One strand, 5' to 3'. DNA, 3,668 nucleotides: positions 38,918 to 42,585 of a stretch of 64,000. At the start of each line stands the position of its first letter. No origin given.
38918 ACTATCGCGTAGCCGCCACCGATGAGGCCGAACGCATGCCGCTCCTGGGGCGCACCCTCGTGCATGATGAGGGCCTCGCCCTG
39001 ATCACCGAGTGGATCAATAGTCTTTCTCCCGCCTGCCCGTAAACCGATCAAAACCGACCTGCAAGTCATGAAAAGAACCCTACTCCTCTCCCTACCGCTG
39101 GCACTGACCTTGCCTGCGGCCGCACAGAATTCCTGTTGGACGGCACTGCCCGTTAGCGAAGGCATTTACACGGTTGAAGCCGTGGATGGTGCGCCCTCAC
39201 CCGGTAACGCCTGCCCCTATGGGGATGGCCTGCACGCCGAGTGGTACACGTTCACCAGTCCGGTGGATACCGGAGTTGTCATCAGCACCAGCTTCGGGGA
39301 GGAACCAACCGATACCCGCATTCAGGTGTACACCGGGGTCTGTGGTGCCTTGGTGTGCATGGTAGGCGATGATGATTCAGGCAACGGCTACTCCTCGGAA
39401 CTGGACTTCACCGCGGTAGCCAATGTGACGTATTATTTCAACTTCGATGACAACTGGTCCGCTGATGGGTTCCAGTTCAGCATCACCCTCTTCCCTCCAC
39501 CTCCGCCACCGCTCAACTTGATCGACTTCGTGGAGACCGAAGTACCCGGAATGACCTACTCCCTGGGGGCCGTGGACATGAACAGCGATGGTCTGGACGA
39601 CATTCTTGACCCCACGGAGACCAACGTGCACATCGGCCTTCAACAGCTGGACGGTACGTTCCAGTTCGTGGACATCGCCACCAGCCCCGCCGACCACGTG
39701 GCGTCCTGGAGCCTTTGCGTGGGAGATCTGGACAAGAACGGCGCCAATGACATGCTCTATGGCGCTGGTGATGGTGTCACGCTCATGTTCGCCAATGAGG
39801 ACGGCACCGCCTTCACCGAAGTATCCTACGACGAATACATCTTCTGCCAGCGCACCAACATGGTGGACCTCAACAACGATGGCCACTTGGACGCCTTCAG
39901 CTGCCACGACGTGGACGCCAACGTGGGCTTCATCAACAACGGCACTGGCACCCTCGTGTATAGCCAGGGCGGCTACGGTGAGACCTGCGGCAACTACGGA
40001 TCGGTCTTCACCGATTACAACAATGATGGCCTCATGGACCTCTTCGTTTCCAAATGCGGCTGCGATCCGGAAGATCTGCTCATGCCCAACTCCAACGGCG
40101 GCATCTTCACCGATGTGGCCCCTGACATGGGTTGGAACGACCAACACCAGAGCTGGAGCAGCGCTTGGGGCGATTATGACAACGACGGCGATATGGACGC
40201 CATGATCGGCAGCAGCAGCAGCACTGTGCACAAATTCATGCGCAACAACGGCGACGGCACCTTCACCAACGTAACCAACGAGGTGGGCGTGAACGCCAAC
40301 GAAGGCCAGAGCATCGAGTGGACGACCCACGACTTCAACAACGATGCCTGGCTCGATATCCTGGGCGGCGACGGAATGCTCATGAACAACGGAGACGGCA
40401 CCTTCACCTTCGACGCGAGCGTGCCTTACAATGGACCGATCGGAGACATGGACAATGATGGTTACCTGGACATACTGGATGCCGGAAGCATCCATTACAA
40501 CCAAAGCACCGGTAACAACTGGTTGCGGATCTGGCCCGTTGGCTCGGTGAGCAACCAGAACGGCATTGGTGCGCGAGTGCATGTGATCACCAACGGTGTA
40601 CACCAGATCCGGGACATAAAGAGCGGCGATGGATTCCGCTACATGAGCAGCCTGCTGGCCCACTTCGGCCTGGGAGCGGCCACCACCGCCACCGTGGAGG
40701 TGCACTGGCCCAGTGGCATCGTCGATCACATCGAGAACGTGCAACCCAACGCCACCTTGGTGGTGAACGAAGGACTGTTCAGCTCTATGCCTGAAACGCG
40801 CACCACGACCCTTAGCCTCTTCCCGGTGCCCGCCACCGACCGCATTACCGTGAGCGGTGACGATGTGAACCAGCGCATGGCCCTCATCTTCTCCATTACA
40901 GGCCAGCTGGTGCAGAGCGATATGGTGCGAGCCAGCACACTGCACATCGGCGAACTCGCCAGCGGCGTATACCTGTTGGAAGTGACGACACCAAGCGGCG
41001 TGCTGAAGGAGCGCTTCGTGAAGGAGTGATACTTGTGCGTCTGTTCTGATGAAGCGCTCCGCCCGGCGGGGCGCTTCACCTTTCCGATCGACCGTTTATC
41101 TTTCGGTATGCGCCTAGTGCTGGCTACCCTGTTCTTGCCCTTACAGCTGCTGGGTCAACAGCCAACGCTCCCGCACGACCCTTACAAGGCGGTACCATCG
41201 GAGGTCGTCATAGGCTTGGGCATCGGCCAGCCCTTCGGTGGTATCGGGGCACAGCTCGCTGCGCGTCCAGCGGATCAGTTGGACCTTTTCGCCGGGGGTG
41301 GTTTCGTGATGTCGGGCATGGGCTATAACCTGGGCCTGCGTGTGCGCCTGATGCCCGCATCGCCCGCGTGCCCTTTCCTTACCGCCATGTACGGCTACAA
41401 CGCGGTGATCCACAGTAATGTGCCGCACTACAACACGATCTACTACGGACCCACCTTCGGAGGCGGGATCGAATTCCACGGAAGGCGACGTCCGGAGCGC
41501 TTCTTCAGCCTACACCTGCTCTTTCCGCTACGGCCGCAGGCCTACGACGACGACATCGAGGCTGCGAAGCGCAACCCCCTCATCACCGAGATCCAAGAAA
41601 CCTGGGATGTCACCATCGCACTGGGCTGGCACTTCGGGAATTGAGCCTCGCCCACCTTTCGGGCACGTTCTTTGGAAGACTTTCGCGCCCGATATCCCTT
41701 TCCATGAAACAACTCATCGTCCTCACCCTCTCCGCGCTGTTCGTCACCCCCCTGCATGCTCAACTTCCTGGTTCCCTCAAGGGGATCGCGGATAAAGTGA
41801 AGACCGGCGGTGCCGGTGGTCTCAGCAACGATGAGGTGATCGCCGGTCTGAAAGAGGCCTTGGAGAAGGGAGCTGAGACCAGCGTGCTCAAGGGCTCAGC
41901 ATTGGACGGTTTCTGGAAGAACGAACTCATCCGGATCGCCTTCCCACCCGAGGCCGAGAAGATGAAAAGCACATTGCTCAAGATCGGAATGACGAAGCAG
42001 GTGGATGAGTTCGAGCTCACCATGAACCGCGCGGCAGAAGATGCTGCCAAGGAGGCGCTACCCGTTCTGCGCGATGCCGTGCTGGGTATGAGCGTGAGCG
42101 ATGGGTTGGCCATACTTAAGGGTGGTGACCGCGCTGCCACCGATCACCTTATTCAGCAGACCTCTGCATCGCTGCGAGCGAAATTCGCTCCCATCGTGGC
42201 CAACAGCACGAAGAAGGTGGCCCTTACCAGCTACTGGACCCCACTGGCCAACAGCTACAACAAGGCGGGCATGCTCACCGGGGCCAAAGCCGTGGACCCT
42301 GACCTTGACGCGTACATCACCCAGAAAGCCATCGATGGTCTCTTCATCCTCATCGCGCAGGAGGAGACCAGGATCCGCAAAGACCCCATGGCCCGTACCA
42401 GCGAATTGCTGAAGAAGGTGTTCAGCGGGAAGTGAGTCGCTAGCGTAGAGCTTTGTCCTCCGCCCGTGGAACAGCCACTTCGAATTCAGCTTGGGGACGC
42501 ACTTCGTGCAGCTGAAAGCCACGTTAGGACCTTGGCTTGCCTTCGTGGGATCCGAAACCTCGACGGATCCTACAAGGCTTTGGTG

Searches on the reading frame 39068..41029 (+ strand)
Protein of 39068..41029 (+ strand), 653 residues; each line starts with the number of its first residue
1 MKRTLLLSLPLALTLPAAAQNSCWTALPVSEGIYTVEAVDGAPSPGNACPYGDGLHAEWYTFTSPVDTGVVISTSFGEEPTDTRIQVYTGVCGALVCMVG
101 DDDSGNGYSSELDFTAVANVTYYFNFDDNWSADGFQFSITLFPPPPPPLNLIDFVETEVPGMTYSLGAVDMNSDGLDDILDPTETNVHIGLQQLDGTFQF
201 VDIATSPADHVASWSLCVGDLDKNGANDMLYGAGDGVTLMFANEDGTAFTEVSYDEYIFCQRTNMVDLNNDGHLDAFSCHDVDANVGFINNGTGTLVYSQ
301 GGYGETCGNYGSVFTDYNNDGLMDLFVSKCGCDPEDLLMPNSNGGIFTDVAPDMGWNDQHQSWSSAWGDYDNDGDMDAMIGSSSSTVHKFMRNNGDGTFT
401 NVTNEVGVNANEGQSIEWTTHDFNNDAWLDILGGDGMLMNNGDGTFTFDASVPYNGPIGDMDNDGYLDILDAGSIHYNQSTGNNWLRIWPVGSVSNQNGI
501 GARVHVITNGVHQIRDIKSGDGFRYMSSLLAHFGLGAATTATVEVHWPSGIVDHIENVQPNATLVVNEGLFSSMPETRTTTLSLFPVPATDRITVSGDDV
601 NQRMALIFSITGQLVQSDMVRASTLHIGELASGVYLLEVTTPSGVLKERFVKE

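Call 41: search_protein_families(library=pfam, proteins=[window:39068-41029:+], max_evalue=0.0001)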
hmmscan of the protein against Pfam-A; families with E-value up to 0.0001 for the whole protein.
window:39068-41029:+ (653 aa): 4 families
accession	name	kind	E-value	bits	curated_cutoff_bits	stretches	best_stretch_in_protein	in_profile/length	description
PF13517.12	FG-GAP_3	-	1e-26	93.7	26.9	3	267-327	1-61/61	FG-GAP-like repeat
PF07593.17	UnbV_ASPIC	-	3.5e-17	62.5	23.4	1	499-564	1-67/68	ASPIC and UnbV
PF01839.29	FG-GAP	-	1.2e-09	38.3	22.1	0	363-397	3-32/37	FG-GAP repeat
PF18962.6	Por_Secre_tail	-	2e-07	31.6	27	1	584-644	1-67/75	Secretion system C-terminal sorting domain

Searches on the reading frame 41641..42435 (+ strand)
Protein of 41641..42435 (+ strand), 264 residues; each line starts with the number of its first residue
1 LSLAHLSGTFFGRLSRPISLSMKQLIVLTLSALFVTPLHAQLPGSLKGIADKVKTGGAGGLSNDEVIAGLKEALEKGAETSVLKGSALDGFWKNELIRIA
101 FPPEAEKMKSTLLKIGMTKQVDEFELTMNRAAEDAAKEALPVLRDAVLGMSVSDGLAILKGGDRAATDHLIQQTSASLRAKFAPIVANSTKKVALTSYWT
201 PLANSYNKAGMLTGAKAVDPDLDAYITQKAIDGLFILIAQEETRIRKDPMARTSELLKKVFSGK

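Call 41: search_protein_families(library=pfam, proteins=[window:41641-42435:+], max_evalue=0.0001)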
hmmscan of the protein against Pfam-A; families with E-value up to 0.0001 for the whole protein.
window:41641-42435:+ (264 aa): 1 family
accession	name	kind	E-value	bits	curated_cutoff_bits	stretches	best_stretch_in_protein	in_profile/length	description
PF13852.11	DUF4197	-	1.2e-71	240.9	24.9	1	61-261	2-198/199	Protein of unknown function (DUF4197)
